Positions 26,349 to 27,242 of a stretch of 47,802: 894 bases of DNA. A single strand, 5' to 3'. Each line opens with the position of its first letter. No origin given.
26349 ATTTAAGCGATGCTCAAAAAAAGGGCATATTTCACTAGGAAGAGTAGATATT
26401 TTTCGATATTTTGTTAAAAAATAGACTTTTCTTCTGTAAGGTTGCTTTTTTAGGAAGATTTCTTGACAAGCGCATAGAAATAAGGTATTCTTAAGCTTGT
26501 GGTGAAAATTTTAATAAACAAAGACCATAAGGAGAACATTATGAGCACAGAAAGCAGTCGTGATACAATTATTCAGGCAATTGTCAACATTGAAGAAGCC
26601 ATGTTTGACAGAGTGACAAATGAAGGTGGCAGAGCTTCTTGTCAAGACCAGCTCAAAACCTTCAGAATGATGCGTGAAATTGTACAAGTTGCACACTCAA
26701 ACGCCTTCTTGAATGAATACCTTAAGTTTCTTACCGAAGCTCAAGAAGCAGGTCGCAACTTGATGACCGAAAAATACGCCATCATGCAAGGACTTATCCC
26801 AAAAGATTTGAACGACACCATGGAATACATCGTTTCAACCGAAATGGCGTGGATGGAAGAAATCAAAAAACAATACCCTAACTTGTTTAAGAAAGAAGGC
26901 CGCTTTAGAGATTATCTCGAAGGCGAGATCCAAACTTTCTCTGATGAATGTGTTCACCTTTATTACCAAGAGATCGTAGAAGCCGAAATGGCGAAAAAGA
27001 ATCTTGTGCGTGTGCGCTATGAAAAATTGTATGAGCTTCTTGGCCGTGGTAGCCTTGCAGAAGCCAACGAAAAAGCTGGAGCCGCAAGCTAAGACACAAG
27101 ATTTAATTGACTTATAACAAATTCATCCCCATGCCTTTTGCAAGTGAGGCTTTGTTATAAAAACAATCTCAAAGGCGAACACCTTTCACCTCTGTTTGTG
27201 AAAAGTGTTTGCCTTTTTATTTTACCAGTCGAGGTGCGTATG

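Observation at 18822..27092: Orphan glycyl-radical enzyme locus with two organic-anion-type MFS transporters and a DUF4125-like protein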

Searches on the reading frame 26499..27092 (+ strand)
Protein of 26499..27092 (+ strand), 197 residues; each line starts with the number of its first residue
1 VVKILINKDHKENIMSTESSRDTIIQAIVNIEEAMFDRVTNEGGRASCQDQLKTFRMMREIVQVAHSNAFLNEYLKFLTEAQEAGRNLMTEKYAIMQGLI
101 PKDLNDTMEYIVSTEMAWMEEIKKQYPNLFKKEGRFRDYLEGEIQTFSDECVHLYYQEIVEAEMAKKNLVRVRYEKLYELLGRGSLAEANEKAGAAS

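Call 3: search_protein_families(library=pfam, proteins=[window:26499-27092:+])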
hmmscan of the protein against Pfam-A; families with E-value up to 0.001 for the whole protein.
window:26499-27092:+ (197 aa): 1 family
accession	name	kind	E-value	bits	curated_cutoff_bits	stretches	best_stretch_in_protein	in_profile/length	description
PF13526.11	DUF4125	-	1.5e-41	142.7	25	1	23-190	2-196/197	Protein of unknown function (DUF4125)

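Call 4: search_protein_families(library=ncbifam, proteins=[window:26499-27092:+])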
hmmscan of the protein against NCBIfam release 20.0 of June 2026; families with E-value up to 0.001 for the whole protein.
window:26499-27092:+ (197 aa): 0 families

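Call 20: find_encoding_contigs(protein=window:26499-27092:+, flank=10000, max_places=4)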
Protein window:26499-27092:+ (197 aa): no gene with exactly this product is on record in the collection.

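Call 38: find_related_loci(query=A2, collection=metagenome_contigs, flank=10000)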
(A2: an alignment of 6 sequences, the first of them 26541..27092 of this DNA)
Query A2 (183 aa) in metagenome_contigs; peptide patterns used: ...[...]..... (x = any residue, [..] = any of these).
600 stretches matched a pattern (row limit reached: there are more); 529 encode a relative of the query (tblastn E <= 1e-3); the best 80 are kept; 80 distinct loci.
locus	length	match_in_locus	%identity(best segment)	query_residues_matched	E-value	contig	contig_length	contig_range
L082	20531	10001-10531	44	1-174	4e-42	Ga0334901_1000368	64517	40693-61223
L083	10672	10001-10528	44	3-175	2e-40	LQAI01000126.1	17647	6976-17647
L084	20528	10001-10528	44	3-175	2e-40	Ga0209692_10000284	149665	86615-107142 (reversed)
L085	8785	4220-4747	44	3-175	4e-40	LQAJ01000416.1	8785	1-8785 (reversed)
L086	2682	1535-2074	42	4-178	2e-36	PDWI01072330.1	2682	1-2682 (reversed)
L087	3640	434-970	43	1-177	4e-36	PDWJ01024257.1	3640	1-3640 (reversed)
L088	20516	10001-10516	41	6-174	1e-35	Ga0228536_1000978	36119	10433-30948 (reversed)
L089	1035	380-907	41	3-179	2e-37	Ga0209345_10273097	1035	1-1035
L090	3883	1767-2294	40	6-181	8e-36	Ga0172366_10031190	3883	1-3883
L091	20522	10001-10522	39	6-179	4e-35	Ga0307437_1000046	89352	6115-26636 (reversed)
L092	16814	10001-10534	36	6-183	5e-35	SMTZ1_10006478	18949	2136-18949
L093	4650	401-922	39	6-179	2e-35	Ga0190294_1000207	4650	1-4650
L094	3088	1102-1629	39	6-181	8e-35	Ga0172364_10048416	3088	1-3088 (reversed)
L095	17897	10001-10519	41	3-172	4e-35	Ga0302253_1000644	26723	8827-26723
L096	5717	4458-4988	40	4-180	7e-35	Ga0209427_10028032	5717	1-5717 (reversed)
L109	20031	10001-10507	37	6-174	9e-33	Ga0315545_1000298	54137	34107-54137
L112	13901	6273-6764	43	2-163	1e-32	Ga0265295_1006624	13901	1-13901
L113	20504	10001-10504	42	7-174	3e-32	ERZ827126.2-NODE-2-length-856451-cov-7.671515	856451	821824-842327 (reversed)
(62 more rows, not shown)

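Call 45: find_homologous_proteins(query=window:26541-27092:+, max_evalue=1e-10)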
Query window:26541-27092:+ (183 aa): 100 proteins with E <= 1e-10 among 181 candidates.
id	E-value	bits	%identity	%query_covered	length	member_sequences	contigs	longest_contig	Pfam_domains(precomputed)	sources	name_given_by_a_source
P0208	9.4e-114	395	100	100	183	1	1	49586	PF13526.12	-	-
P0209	4.4e-31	126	43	97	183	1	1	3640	PF13526.12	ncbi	-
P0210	2.1e-28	117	40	96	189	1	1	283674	PF13526.12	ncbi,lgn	-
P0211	5.8e-28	116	43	90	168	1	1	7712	PF13526.12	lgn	-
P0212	6.3e-27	113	39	98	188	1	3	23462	PF13526.12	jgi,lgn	jgi:hypothetical protein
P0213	1.1e-25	109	40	95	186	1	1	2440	PF13526.12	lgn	-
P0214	1.4e-25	108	39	92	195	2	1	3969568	PF13526.12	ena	-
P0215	3.3e-25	107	40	96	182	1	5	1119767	PF13526.12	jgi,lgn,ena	-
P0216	6.3e-25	106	39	96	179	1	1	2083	PF13526.12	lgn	-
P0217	1.0e-23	102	39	96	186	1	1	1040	PF13526.12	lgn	-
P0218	8.3e-23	99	39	92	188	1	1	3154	PF13526.12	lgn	-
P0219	1.3e-22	99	40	82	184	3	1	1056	PF13526.12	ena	-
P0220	3.5e-22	97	36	94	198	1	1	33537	PF13526.12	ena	-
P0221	4.2e-22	97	38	96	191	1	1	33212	PF13526.12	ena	-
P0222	6.7e-22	96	33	88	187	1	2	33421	PF13526.12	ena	-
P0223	9.1e-22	96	38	85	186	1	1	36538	PF13526.12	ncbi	-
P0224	1.8e-21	95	39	83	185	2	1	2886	PF13526.12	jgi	-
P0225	2.9e-21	94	35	94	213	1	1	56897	PF13526.12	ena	-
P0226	3.6e-21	94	37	92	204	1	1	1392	PF13526.12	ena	-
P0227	3.7e-21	94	37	96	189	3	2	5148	PF13526.12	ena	-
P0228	5.9e-21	93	39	81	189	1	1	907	PF13526.12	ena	-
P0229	7.5e-21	93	36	95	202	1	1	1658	PF13526.12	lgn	-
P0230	8.4e-21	93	36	94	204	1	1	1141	PF13526.12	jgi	jgi:hypothetical protein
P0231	3.9e-20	91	35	97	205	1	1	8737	PF13526.12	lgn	-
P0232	7.9e-20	90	38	81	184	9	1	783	PF13526.12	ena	-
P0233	8.7e-20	89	35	95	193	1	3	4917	PF13526.12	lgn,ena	-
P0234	9.4e-20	89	37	95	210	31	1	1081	PF13526.12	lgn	-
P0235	1.0e-19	89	37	83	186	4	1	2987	PF13526.12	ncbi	-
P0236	2.3e-19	88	35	95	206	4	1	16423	PF13526.12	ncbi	-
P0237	3.1e-19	88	38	82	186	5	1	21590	PF13526.12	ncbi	-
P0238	5.0e-19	87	36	95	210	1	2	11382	PF13526.12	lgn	-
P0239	5.3e-19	87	36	81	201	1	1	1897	PF13526.12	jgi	jgi:hypothetical protein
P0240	7.6e-19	86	35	83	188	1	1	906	PF13526.12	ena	-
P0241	9.0e-19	86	39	72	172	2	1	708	PF13526.12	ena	-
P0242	9.2e-19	86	36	81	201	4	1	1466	PF13526.12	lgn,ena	-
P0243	1.1e-18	86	36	91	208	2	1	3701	PF13526.12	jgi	jgi:hypothetical protein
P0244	1.2e-18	86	38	81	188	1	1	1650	PF13526.12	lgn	-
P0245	2.1e-18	85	33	94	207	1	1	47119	PF13526.12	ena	-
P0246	2.2e-18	85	37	83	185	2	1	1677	PF13526.12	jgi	jgi:hypothetical protein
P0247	3.2e-18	84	36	83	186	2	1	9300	PF13526.12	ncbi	-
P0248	4.7e-18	84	34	81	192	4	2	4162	PF13526.12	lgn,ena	-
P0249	4.9e-18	84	36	81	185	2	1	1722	PF13526.12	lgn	-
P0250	6.2e-18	83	33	95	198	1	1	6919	PF13526.12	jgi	jgi:hypothetical protein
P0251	1.4e-17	82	35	84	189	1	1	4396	PF13526.12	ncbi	-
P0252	1.6e-17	82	36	82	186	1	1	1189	PF13526.12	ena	-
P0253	1.6e-17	82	32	93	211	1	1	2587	PF13526.12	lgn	-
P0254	1.7e-17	82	34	93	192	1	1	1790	PF13526.12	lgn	-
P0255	1.7e-17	82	38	82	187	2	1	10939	PF13526.12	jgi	jgi:hypothetical protein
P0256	2.4e-17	82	34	85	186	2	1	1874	PF13526.12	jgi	-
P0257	3.9e-17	81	36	83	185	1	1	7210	PF13526.12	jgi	jgi:hypothetical protein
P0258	5.1e-17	80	33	93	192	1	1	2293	PF13526.12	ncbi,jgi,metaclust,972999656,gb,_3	metaclust:\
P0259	6.4e-17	80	36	93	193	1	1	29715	PF13526.12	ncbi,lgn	-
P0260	6.9e-17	80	34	91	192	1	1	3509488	PF13526.12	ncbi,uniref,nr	ncbi:hypothetical protein MGLY_25790 [Neomoorella glycerini]|uniref:DUF4125 domain-containing protei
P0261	1.3e-16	79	34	95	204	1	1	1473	PF13526.12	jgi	-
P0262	1.4e-16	79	33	95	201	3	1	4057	PF13526.12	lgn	-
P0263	2.0e-16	79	33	87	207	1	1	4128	PF13526.12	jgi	-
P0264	4.4e-16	77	34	95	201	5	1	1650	PF13526.12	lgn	-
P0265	1.2e-15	76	32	93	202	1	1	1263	PF13526.12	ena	-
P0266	1.5e-15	76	34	82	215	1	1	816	PF13526.12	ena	-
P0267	2.7e-15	75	33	93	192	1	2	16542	PF13526.12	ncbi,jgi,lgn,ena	-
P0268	3.0e-15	75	33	94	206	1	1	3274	PF13526.12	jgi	jgi:hypothetical protein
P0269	4.4e-15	74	33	93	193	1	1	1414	PF13526.12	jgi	-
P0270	5.0e-15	74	34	95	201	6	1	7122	PF13526.12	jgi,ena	-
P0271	7.4e-15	73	34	93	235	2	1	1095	PF13526.12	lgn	-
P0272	8.4e-15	73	33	95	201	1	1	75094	PF13526.12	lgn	-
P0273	1.1e-14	73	32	92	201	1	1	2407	PF13526.12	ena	-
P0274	2.1e-14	72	34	80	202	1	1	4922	PF13526.12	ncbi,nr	ncbi:MAG: DUF4125 family protein [Mogibacterium sp.]|nr:DUF4125 family protein [Mogibacterium sp.]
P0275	2.1e-14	72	31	96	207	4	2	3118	PF13526.12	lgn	-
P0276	2.6e-14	72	33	95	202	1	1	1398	PF13526.12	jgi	jgi:hypothetical protein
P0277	2.9e-14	71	31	92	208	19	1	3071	PF13526.12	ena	-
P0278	4.8e-14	71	32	85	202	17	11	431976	PF13526.12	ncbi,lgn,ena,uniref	ncbi:DUF4125 family protein [Emergencia sp.]|uniref:DUF4125 family protein n=1 Tax=Emergencia sp. Ta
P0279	5.3e-14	71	34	80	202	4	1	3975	PF13526.12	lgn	-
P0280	7.1e-14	70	31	91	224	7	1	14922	PF13526.12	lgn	-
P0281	7.7e-14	70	32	95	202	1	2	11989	PF13526.12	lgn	-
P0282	8.0e-14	70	32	93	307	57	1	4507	PF13526.12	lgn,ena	-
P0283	9.4e-14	70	32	94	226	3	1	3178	PF13526.12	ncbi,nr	ncbi:MAG: DUF4125 family protein [Lachnospiraceae bacterium]|nr:DUF4125 family protein [Lachnospirac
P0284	1.0e-13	70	36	92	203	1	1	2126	PF13526.12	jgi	jgi:hypothetical protein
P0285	1.1e-13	70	32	95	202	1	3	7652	PF13526.12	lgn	-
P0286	1.4e-13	69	34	77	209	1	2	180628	PF13526.12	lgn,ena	-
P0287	1.4e-13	69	31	96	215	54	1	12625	PF13526.12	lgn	-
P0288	1.6e-13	69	32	93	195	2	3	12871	PF13526.12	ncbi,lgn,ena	-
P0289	2.6e-13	68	33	93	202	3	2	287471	PF13526.12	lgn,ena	-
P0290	3.6e-13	68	30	84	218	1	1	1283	PF13526.12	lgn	-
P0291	4.4e-13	68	31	75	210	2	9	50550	PF13526.12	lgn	-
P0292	5.3e-13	67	34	75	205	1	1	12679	PF13526.12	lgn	-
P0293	6.9e-13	67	33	92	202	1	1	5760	PF13526.12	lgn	-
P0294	1.2e-12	66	35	80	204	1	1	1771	PF13526.12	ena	-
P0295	1.2e-12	66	37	70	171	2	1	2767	PF13526.12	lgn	-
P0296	1.6e-12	66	32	79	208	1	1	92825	PF13526.12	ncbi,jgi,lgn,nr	ncbi:MAG: DUF4125 family protein [Desulfovibrio sp.]|jgi:hypothetical protein|nr:DUF4125 family prot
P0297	3.5e-12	65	31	95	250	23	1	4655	PF13526.12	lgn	-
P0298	3.9e-12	65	33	75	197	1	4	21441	PF13526.12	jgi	-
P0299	4.2e-12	64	32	93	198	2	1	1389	PF13526.12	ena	-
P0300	5.1e-12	64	38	61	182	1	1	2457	PF13526.12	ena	-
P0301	9.9e-12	63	30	99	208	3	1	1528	PF13526.12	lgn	-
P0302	1.1e-11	63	34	95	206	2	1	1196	PF13526.12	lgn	-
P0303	1.3e-11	63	34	63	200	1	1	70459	PF13526.12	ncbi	-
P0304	1.5e-11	63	32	90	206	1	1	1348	PF13526.12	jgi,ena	-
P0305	3.0e-11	62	33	72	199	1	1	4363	PF13526.12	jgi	jgi:hypothetical protein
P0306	4.5e-11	61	34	95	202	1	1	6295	PF13526.12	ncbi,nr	ncbi:MAG: DUF4125 family protein [Deltaproteobacteria bacterium]|nr:DUF4125 family protein [Deltapro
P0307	6.2e-11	61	31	91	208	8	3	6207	PF13526.12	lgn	-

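Call 46: find_encoding_contigs(protein=P0208, flank=10000, max_places=3)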
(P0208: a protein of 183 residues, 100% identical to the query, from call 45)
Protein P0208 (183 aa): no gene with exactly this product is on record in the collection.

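Call 49: find_encoding_contigs(protein=P0210, flank=8000, max_places=2)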
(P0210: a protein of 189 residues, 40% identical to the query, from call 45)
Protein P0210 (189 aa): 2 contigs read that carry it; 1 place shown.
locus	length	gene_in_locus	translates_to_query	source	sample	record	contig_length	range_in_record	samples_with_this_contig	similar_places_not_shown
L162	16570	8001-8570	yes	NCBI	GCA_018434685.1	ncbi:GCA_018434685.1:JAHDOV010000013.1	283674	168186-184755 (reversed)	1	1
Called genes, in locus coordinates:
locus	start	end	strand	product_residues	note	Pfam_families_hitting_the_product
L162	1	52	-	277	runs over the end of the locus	PF00106:adh_short, PF08659:KR, PF13561:adh_short_C2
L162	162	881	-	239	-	PF04402:SIMPL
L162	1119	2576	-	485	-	PF02629:CoA_binding (weak), PF13380:CoA_binding_2, PF13607:Succ_CoA_lig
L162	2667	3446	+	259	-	PF01553:Acyltransferase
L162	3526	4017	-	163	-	PF13302:Acetyltransf_3, PF00583:Acetyltransf_1, PF13420:Acetyltransf_4, PF13508:Acetyltransf_7 (weak)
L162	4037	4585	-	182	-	PF13886:TM7S3_TM198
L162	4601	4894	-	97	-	PF03992:ABM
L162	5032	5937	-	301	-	PF01569:PAP2, PF14378:PAP2_3 (weak)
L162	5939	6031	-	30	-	-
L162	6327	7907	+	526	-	PF00989:PAS (weak), PF08448:PAS_4, PF08447:PAS_3 (weak), PF07730:HisKA_3, PF02518:HATPase_c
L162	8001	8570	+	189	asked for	PF13526:DUF4125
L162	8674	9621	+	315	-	PF13228:DUF4037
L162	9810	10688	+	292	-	PF04055:Radical_SAM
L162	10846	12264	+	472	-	PF01554:MatE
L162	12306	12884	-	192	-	PF00293:NUDIX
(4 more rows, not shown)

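Call 50: find_encoding_contigs(protein=P0215, flank=8000, max_places=2)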
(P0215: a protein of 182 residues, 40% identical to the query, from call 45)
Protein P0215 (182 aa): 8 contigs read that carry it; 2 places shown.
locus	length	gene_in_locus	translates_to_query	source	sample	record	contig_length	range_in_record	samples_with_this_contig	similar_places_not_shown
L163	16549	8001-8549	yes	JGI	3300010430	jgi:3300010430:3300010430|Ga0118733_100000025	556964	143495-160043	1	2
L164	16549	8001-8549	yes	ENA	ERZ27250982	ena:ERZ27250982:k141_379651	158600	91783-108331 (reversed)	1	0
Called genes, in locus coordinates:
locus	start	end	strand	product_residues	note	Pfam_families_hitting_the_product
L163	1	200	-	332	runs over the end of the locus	PF00005:ABC_tran, PF13304:AAA_21 (faint), PF09383:NIL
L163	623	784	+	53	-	-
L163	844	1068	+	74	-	-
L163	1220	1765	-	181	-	PF13527:Acetyltransf_9, PF00583:Acetyltransf_1 (weak), PF13508:Acetyltransf_7 (weak)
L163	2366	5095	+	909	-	PF02901:PFL-like, PF01228:Gly_radical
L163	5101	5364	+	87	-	PF18671:4HPAD_g_N, PF18524:HPIP_like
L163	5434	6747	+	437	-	PF07690:MFS_1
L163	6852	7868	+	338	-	PF04055:Radical_SAM, PF13353:Fer4_12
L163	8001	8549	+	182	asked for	PF13526:DUF4125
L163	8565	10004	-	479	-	PF13426:PAS_9 (weak), PF07728:AAA_5 (faint), PF00158:Sigma54_activat, PF01078:Mg_chelatase (faint), PF14532:Sigma54_activ_2, PF25601:AAA_lid_14, PF02954:HTH_8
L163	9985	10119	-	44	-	-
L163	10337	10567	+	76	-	-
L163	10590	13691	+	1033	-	-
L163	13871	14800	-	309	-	PF00582:Usp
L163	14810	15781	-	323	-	PF00582:Usp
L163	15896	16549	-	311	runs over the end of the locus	PF00072:Response_reg, PF00571:CBS (weak)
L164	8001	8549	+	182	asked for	PF13526:DUF4125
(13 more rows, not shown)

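Call 54: predict_structure(alignment_id=A3)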
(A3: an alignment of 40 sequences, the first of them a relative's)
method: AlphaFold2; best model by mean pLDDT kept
length: 183 residues; sequences in the alignment: 40
mean_pLDDT: 95.1   pTM: 0.89
mean pLDDT of the five models: 95.1, 94.8, 93.8, 93.8, 93.7
residues with pLDDT >= 90: 164; 70-90: 16; 50-70: 2; < 50: 1
segments of 3 or more residues with pLDDT < 50: none
pLDDT, mean of each block of 10 residues (from residue 1): 80 98 90 92 97 98 98 96 95 98 98 92 96 98 98 98 94 95 90
secondary structure, 60 per line:
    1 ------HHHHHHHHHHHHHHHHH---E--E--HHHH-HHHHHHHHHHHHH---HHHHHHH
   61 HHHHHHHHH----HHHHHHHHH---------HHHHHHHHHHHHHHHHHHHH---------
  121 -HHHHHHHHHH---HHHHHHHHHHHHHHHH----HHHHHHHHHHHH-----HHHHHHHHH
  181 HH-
elements in order: H7-23 H33-36 H38-50 H54-69 H74-82 H92-111 H122-131 H135-150 H155-166 H172-182

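Call 56: search_solved_structures(query=A3, max_evalue=1)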
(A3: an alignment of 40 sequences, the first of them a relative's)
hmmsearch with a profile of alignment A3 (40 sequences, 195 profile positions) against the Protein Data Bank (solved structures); distinct sequences matched with E-value up to 1: 1.
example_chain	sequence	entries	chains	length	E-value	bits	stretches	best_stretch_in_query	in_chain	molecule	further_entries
3m99_B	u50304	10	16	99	0.93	12.3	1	90-141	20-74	SAGA-associated factor 11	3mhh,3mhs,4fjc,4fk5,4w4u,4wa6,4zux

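Call 57: fold_search(model_id=the predicted structure, library=pdb)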
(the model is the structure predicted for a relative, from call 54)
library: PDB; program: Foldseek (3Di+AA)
matches with E <= 10: 91; with E <= 0.001: 0
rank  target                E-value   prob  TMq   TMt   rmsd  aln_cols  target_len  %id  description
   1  6z0c_D                7.9e-01  0.14  0.23  0.22  19.0       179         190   14  Structure of in silico modelled artificial Maquette-3 protein (released 2021-03-17)
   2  5zq3_B                1.4e+00  0.13  0.25  0.16  15.9       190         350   12  PDE-Ubiquitin (released 2018-05-23)
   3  5zq4_A                1.4e+00  0.12  0.24  0.15  16.2       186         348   13  PDE-Ubi-ADPr (released 2018-05-23)
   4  3kdw                  1.5e+00  0.08  0.20  0.18  18.3       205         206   13  Crystal structure of Putative sugar binding protein (YP_001300177.1) from Bacteroides vulgatus ATCC 8482 at 1.70 A resol (released 2009-11-24)
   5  7vg4_C                1.6e+00  0.06  0.17  0.16  18.2       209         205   10  10,5-methenyltetrahydrofolate cyclohydrolase from Methylobacterium extorquens AM1 strain (released 2022-07-06)
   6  5zq3_A                1.8e+00  0.12  0.25  0.16  16.0       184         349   13  PDE-Ubiquitin (released 2018-05-23)
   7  8zvh_A                1.8e+00  0.05  0.15  0.13  15.8       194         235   12  Crystal structure of AetD in complex with L-phenylalanine (released 2024-10-02)
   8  9hqm_B                2.0e+00  0.03  0.15  0.10  17.6       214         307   15  T-Muurolol Synthase from Roseiflexus castenholzii (TmS) in complex with FSPP (released 2025-12-24)
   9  2z0v_A                2.1e+00  0.06  0.16  0.14  26.6       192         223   10  Crystal structure of BAR domain of Endophilin-III (released 2008-05-13)
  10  6fxe_A                2.4e+00  0.08  0.26  0.24  19.8       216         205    7  BBE31 from Lyme disease agent Borrelia (Borreliella) burgdorferi playing a vital role in successful colonization of th (released 2019-03-20)
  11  8czg_B                2.4e+00  0.06  0.19  0.21  14.6       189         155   11  Human BAK in complex with the dF3 peptide (released 2023-01-11)
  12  7vg4_D                2.4e+00  0.04  0.15  0.16  18.1       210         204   10  10,5-methenyltetrahydrofolate cyclohydrolase from Methylobacterium extorquens AM1 strain (released 2022-07-06)
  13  1jpn_B                2.7e+00  0.06  0.18  0.13  19.5       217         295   13  GMPPNP Complex of SRP GTPase NG Domain (released 2002-02-02)
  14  2dvl_A                3.0e+00  0.07  0.17  0.11  13.8       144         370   11  Crystal structure of project TT0160 from Thermus thermophilus HB8 (released 2007-01-31)
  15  1jpn_A                3.0e+00  0.05  0.18  0.12  19.8       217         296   12  GMPPNP Complex of SRP GTPase NG Domain (released 2002-02-02)
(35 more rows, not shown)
